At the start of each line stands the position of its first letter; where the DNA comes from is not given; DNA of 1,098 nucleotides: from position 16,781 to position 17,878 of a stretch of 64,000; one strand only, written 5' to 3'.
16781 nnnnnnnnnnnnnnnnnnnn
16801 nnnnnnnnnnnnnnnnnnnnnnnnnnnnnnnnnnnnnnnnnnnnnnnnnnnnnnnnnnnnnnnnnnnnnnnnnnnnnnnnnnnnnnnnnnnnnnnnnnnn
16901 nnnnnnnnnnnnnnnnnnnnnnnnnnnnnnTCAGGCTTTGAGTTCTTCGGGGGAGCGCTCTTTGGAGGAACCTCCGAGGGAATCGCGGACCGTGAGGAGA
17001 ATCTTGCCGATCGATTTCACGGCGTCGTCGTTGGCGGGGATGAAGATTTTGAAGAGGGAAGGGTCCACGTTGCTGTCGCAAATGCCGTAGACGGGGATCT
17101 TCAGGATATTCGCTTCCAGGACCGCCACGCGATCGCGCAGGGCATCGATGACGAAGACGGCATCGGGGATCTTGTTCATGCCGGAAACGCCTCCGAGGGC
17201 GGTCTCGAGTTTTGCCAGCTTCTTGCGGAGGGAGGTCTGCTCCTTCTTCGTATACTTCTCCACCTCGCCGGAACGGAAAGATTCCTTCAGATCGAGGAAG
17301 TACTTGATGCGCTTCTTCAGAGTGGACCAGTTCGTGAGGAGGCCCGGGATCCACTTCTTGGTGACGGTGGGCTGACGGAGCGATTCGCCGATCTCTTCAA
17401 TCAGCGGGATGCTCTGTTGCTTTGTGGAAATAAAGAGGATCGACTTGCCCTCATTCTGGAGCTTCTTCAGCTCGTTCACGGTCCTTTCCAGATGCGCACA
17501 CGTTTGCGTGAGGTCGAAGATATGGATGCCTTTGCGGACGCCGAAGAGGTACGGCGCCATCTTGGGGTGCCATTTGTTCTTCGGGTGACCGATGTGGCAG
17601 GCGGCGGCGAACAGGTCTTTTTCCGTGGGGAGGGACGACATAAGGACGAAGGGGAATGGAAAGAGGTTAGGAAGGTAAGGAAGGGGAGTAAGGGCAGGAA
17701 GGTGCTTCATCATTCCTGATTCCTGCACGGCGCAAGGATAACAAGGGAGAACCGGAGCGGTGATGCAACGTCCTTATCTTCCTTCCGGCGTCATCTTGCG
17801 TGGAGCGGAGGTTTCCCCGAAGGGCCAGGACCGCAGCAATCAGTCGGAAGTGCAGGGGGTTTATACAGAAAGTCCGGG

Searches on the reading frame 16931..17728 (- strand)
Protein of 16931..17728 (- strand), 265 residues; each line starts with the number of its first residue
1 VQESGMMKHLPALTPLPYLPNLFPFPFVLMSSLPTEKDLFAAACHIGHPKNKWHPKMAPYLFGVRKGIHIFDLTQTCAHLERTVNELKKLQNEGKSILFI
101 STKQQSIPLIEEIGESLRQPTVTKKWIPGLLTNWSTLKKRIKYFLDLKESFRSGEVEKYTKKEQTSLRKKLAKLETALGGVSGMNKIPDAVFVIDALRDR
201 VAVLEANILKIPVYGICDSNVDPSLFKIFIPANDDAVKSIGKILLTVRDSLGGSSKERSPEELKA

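Call 47: search_protein_families(library=pfam, proteins=[window:16931-17728:-], max_evalue=0.01)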
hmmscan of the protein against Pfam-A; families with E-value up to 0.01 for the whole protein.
window:16931-17728:- (265 aa): 1 family
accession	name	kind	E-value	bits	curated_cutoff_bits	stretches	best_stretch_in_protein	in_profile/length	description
PF00318.25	Ribosomal_S2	-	7.2e-69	231.8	26.1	1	39-249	1-211/216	Ribosomal protein S2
